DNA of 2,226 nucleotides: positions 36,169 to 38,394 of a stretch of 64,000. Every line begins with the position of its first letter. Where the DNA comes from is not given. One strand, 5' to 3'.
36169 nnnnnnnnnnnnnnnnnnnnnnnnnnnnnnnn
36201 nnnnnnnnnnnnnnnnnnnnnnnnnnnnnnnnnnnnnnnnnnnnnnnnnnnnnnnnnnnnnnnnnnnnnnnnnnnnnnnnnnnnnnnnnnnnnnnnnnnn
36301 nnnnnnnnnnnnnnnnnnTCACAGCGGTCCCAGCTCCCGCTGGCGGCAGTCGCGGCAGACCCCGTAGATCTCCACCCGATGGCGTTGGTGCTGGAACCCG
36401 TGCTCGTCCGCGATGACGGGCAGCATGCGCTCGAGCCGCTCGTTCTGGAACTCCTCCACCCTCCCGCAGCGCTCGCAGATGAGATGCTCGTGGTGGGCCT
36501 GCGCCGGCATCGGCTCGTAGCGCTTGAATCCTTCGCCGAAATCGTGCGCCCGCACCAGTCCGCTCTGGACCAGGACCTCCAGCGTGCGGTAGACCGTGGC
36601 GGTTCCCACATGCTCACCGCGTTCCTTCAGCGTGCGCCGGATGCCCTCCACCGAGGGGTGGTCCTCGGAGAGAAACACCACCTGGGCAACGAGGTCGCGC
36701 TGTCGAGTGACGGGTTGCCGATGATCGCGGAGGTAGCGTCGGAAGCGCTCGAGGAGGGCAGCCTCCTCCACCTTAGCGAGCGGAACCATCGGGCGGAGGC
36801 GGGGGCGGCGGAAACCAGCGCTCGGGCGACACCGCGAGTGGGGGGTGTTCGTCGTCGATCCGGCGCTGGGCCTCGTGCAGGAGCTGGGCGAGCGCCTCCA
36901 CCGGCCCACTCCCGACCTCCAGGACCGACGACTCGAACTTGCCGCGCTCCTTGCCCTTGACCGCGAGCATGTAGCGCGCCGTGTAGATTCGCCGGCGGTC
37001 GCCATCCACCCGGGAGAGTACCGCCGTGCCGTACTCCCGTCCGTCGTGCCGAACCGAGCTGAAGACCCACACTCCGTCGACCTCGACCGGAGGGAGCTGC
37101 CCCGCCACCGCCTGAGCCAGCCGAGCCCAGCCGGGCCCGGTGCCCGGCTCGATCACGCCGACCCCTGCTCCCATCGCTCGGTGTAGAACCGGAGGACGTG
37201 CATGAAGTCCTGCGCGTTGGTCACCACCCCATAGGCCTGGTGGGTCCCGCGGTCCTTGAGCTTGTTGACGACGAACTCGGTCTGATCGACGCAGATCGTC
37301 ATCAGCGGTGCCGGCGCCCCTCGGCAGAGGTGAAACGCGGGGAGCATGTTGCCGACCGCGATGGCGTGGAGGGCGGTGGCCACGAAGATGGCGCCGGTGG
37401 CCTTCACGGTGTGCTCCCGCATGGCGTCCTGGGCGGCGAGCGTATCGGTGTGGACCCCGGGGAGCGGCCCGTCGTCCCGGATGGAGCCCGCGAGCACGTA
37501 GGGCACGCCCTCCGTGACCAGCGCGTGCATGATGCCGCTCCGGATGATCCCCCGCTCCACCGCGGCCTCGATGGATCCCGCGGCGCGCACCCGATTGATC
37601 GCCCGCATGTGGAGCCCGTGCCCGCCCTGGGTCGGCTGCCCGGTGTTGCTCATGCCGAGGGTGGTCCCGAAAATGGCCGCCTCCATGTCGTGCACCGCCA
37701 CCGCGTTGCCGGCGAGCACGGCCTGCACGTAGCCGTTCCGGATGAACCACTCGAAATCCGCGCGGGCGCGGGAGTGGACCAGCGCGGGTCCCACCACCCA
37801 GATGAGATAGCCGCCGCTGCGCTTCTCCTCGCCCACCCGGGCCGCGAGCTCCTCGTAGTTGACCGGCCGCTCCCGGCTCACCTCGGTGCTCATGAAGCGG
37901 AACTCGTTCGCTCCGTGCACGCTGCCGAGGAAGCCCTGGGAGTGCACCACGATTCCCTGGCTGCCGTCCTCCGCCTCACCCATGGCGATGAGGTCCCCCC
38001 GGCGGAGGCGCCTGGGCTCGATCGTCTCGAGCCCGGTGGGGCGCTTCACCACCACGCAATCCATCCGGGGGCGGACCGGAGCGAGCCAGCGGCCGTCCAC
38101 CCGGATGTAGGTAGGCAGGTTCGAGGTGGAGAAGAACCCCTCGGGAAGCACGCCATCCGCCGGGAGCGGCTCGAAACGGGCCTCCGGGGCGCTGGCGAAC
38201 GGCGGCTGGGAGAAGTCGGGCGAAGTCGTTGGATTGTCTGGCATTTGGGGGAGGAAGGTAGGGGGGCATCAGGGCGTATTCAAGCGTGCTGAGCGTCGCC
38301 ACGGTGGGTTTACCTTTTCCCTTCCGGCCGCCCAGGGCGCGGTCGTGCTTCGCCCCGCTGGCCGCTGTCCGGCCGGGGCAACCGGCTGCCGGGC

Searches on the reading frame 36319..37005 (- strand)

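Call 52: search_protein_families(library=pfam, proteins=[window:36319-37005:-], max_evalue=0.00001)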
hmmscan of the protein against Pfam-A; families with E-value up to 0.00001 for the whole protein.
window:36319-37005:- (228 aa): 1 family
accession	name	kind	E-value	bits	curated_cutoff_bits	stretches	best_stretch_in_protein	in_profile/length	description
PF01475.25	FUR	-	2.8e-30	105.4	23.1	1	99-214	6-121/121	Ferric uptake regulator family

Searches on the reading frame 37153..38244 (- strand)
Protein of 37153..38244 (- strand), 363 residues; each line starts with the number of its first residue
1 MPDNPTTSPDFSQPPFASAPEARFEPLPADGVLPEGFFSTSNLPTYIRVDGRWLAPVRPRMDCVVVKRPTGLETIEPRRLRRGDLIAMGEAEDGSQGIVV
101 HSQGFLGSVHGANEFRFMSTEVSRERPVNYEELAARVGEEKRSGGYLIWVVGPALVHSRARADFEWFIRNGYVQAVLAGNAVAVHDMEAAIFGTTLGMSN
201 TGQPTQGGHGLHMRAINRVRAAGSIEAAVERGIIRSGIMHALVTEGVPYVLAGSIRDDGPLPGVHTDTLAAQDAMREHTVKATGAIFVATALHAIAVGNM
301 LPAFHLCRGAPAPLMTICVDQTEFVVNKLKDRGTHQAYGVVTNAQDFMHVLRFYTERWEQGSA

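Call 3: search_protein_families(library=pfam, proteins=[window:37153-38244:-], max_evalue=1)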
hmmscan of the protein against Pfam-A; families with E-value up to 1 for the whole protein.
window:37153-38244:- (363 aa): 3 families
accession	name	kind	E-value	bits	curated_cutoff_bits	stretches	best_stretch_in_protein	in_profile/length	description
PF21570.3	ArgZ-like_C_2nd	-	2.6e-76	256.5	27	1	132-351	2-213/213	Arginine dihydrolase ArgZ-like, C-terminal, Rossmann fold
PF21571.2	ArgZ-like_C_1st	-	1.1e-09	38.5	27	1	44-129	1-81/84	Arginine dihydrolase ArgZ-like, C-terminal, first region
PF04455.17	Saccharop_dh_N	-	0.2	12.6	23.5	1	19-42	76-99/100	LOR/SDH bifunctional enzyme conserved region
